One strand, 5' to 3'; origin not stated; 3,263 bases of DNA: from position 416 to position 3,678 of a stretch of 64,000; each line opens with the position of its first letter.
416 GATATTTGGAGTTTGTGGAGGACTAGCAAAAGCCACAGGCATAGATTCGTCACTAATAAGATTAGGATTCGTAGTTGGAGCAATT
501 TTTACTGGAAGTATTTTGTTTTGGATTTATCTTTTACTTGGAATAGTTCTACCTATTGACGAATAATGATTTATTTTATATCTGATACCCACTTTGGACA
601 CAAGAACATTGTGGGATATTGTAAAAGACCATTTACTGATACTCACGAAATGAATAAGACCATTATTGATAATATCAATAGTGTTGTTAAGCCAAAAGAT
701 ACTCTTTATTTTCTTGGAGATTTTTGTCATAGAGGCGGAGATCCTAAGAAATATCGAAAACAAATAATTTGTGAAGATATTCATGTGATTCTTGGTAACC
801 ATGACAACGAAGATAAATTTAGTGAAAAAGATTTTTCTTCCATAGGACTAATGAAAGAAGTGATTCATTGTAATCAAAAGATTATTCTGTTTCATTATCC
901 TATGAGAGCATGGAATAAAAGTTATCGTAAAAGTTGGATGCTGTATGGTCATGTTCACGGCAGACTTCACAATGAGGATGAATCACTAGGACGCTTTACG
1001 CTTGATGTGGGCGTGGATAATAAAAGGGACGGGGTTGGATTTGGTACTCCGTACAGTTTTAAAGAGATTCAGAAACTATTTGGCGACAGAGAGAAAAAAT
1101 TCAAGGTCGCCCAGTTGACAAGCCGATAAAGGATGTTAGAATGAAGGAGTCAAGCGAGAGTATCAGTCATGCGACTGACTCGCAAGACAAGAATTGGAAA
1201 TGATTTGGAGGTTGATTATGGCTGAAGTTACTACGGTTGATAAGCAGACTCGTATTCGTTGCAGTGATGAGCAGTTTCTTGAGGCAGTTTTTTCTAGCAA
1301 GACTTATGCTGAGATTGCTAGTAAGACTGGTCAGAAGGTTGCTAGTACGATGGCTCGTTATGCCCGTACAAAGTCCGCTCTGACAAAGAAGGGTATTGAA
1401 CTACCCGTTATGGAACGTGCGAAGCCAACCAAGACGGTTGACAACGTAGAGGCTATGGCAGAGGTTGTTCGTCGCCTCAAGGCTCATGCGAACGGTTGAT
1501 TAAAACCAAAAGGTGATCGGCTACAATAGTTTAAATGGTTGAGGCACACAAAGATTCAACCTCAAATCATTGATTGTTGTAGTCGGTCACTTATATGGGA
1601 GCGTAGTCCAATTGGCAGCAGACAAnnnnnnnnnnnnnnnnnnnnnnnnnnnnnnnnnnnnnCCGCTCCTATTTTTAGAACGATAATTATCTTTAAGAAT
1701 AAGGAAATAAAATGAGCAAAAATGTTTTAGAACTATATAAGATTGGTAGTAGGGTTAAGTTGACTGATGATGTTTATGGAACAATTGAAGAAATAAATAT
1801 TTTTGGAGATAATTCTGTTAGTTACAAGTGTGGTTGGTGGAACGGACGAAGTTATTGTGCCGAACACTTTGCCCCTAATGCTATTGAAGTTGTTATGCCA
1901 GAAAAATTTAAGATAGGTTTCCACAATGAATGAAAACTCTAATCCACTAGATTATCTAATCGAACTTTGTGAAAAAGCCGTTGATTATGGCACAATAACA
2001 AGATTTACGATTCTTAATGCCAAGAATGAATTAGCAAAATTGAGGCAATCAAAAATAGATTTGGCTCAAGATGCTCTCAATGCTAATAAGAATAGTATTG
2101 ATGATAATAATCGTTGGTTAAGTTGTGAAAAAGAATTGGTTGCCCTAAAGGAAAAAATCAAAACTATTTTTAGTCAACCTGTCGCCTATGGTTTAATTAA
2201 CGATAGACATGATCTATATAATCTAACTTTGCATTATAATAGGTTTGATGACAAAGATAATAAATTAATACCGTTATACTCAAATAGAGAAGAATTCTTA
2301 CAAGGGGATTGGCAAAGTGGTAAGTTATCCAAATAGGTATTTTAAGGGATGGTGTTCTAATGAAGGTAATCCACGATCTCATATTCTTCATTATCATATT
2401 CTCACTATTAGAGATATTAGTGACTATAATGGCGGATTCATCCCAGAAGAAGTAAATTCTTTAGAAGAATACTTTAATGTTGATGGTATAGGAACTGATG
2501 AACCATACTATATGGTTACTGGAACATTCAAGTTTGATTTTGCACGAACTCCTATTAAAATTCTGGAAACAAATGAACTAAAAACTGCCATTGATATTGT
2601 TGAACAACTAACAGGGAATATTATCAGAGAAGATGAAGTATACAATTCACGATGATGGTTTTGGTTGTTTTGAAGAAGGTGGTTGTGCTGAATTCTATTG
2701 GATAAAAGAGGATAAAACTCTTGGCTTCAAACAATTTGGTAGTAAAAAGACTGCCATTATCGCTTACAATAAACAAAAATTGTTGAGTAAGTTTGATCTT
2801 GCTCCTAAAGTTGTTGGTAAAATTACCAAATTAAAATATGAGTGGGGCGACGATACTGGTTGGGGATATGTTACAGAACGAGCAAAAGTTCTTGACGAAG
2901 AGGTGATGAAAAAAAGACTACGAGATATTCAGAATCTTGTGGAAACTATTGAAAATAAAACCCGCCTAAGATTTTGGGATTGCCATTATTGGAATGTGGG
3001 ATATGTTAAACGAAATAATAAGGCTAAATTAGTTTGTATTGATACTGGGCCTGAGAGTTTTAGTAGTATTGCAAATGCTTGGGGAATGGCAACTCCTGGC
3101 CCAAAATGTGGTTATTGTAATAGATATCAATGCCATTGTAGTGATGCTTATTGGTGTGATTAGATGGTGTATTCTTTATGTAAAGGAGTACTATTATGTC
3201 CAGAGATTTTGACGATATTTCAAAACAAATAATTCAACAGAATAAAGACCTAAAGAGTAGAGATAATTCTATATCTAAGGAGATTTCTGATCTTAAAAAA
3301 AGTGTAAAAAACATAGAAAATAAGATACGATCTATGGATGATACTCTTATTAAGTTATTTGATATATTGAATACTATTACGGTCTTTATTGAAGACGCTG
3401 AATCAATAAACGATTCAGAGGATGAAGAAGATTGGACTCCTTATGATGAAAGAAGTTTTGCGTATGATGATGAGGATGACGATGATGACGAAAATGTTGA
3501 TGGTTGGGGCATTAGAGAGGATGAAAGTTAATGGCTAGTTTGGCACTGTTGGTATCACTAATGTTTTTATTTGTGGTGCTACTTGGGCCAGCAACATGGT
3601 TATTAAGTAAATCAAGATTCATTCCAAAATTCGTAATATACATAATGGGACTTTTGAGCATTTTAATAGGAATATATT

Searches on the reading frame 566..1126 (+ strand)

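Call 82: search_protein_families(library=pfam, proteins=[window:566-1126:+], max_evalue=0.01)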
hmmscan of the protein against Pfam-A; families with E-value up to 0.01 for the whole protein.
window:566-1126:+ (187 aa): 2 families
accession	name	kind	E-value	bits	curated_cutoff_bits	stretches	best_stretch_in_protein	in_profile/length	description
PF00149.33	Metallophos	-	3.5e-08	34.5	21.5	1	2-129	3-116/191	Calcineurin-like phosphoesterase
PF12850.12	Metallophos_2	-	6.1e-08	33.3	27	1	24-139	7-125/154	Calcineurin-like phosphoesterase superfamily domain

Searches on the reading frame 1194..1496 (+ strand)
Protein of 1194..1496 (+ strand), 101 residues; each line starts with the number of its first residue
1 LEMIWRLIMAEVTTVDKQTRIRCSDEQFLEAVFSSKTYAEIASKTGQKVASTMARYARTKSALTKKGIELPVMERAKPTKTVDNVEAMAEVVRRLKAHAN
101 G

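Call 82: search_protein_families(library=pfam, proteins=[window:1194-1496:+], max_evalue=0.01)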
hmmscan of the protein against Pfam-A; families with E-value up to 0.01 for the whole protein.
window:1194-1496:+ (101 aa): 1 family
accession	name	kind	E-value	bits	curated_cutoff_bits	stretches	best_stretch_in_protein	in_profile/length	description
PF00465.25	Fe-ADH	-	0.0016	18.5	31.3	1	45-97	29-81/168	Iron-containing alcohol dehydrogenase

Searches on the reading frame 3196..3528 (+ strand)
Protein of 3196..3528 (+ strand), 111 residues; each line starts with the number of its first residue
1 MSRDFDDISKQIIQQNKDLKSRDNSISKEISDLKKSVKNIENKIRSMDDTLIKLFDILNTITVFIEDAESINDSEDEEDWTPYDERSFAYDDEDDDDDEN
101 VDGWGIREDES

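Call 82: search_protein_families(library=pfam, proteins=[window:3196-3528:+], max_evalue=0.01)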
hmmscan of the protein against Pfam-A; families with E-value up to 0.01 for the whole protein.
window:3196-3528:+ (111 aa): 2 families
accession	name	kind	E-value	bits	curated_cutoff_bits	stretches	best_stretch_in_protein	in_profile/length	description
PF02403.27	Seryl_tRNA_N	-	0.00058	20.5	28.2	1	6-50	35-79/108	Seryl-tRNA synthetase N-terminal domain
PF07989.16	Cnn_1N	-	0.0068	17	28.5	1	7-44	36-73/74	Centrosomin N-terminal motif 1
